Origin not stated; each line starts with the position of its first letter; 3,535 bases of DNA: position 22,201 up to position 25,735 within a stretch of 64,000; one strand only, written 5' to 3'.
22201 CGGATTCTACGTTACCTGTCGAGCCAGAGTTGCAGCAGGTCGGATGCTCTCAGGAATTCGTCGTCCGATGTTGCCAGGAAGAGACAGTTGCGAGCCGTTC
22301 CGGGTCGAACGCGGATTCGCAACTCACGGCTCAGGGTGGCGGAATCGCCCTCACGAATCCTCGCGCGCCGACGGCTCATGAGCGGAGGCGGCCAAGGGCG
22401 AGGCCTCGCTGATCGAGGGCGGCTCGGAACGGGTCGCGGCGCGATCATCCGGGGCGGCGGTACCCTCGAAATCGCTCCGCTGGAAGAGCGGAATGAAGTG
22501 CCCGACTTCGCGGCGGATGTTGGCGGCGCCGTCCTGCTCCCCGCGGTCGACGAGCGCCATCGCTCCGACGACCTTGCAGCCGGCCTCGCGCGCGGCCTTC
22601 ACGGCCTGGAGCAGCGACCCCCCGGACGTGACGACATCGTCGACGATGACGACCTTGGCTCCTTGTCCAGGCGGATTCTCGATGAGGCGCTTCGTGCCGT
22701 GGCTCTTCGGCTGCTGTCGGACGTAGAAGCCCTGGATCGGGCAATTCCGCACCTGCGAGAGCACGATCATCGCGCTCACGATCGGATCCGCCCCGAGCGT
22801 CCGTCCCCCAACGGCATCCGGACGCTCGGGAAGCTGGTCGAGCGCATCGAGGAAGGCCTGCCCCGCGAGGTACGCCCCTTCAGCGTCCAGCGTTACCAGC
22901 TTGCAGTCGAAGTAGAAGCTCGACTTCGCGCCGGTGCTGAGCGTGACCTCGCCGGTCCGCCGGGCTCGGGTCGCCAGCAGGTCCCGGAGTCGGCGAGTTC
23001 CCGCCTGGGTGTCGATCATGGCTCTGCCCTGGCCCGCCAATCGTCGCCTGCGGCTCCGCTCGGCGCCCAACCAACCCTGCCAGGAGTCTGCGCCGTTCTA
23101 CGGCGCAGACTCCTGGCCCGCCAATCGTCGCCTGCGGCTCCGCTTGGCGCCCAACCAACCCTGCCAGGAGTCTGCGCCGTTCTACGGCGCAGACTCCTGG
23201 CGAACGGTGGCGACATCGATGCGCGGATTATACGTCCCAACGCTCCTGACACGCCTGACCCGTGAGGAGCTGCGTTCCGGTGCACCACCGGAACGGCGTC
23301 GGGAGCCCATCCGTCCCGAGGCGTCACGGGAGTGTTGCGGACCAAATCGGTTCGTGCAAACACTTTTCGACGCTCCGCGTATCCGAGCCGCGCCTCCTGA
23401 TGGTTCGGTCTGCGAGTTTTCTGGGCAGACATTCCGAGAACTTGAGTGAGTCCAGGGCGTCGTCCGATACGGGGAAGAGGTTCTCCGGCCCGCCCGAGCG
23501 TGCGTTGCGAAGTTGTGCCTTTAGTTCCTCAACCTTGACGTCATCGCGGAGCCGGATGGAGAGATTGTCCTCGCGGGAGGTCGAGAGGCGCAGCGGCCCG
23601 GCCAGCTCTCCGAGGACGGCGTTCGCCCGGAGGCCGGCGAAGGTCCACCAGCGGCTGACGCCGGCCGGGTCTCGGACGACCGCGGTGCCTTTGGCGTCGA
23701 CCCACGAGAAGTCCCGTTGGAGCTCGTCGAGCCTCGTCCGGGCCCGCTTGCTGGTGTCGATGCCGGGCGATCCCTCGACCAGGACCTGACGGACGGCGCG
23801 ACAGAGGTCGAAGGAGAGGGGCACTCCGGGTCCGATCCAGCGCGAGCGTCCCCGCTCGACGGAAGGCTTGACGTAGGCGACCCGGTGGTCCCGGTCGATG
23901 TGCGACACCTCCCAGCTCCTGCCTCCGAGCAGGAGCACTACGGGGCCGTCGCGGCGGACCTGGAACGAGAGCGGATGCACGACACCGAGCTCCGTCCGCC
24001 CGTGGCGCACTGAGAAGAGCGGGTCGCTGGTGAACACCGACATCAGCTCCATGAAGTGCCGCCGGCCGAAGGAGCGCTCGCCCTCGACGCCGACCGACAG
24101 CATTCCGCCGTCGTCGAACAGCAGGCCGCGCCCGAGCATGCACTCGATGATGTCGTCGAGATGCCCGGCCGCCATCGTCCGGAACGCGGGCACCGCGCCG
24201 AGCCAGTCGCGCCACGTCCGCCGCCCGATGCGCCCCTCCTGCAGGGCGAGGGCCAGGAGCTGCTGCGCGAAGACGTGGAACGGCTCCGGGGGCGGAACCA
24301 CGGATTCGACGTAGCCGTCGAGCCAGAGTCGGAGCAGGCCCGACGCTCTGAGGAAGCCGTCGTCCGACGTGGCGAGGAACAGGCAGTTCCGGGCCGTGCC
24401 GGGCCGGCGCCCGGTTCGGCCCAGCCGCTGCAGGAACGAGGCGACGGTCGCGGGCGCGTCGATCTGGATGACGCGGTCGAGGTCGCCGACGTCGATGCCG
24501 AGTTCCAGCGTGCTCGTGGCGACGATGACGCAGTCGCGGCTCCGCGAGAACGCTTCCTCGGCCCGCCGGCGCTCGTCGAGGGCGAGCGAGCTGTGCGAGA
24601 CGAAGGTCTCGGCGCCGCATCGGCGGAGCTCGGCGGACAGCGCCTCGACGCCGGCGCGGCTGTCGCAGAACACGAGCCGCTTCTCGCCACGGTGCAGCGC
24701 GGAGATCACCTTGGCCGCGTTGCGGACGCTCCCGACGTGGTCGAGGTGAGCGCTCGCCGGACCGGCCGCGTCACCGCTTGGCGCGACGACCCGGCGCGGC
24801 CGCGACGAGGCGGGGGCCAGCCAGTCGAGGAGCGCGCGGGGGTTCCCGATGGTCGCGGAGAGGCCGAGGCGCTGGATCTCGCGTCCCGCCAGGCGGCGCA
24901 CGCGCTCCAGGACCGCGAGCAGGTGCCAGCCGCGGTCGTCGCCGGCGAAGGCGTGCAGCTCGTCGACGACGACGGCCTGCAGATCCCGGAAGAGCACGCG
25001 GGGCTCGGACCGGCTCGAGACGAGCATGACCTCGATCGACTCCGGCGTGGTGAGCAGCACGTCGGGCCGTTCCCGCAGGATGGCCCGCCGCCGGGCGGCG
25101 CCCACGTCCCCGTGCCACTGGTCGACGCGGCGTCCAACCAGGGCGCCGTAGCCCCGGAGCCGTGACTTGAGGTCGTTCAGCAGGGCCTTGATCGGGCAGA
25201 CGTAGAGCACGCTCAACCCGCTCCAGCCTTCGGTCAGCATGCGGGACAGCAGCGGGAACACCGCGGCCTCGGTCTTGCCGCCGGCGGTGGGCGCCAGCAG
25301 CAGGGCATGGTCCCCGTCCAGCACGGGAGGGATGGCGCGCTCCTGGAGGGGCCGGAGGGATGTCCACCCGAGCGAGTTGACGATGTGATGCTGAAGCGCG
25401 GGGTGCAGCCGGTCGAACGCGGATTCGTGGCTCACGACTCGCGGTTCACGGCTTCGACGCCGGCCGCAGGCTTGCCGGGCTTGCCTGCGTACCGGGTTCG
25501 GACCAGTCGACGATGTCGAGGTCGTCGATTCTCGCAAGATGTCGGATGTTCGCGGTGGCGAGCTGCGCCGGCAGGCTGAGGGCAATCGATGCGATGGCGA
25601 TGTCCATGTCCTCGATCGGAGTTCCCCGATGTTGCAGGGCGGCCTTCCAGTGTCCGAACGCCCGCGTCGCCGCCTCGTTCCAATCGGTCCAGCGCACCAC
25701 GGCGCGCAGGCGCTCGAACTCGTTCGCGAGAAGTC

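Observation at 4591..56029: Recurrent pattern: locus-specific 48-99 bp tandem duplications sitting exactly on operon gene junctions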

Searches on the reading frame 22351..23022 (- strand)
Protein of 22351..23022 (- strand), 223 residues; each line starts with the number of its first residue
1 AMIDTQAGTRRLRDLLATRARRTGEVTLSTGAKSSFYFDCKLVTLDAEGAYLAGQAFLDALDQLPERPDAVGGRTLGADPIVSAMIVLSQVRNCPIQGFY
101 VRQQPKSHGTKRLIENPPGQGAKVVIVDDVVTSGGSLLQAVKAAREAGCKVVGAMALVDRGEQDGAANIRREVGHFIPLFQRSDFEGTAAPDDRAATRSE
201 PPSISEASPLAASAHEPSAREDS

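Call 16: search_protein_families(library=pfam, proteins=[window:22351-23022:-])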
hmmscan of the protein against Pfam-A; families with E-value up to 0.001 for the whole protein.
window:22351-23022:- (223 aa): 1 family
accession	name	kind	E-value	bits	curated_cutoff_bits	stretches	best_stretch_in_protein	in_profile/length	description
PF00156.33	Pribosyltran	-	9.8e-11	41.7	26.3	1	87-163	47-129/158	Phosphoribosyl transferase domain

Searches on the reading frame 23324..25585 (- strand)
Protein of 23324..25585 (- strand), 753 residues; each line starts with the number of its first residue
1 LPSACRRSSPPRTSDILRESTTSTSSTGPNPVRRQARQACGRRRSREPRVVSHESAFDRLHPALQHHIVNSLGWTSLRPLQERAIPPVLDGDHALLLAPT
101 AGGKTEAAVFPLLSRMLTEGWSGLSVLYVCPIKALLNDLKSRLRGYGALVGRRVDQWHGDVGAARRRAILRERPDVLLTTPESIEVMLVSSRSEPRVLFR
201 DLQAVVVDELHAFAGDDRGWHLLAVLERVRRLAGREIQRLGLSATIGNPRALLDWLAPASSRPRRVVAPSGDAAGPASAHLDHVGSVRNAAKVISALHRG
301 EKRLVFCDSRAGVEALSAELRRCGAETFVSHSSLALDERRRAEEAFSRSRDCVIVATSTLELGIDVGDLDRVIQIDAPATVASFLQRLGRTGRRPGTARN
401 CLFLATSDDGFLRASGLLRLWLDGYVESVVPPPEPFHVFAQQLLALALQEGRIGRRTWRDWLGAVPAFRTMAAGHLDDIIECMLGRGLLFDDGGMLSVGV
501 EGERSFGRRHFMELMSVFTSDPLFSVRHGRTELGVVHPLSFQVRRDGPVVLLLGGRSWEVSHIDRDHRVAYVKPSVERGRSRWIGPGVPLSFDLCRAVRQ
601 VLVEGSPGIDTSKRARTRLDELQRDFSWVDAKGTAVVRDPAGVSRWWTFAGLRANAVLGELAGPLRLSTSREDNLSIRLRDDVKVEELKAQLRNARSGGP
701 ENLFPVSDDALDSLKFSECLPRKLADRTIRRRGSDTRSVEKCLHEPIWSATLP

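Call 16: search_protein_families(library=pfam, proteins=[window:23324-25585:-])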
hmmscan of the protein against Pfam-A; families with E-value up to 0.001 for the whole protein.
window:23324-25585:- (753 aa): 4 families
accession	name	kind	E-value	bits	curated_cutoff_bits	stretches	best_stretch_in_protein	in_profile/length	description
PF00270.35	DEAD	-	1.7e-30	106.4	26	1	78-247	1-161/167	DEAD/DEAH box helicase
PF00271.37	Helicase_C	-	1.1e-19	71.1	23.5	1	294-393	7-108/110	Helicase conserved C-terminal domain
PF22590.2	Cas3-like_C_2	-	2.2e-07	31.5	27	1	302-394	4-104/106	CRISPR-associated nuclease/helicase Cas3, C-terminal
PF19306.5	WH_Lhr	-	5.5e-05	23.1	27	1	423-577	5-163/168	Large helicase-related protein, winged helix domain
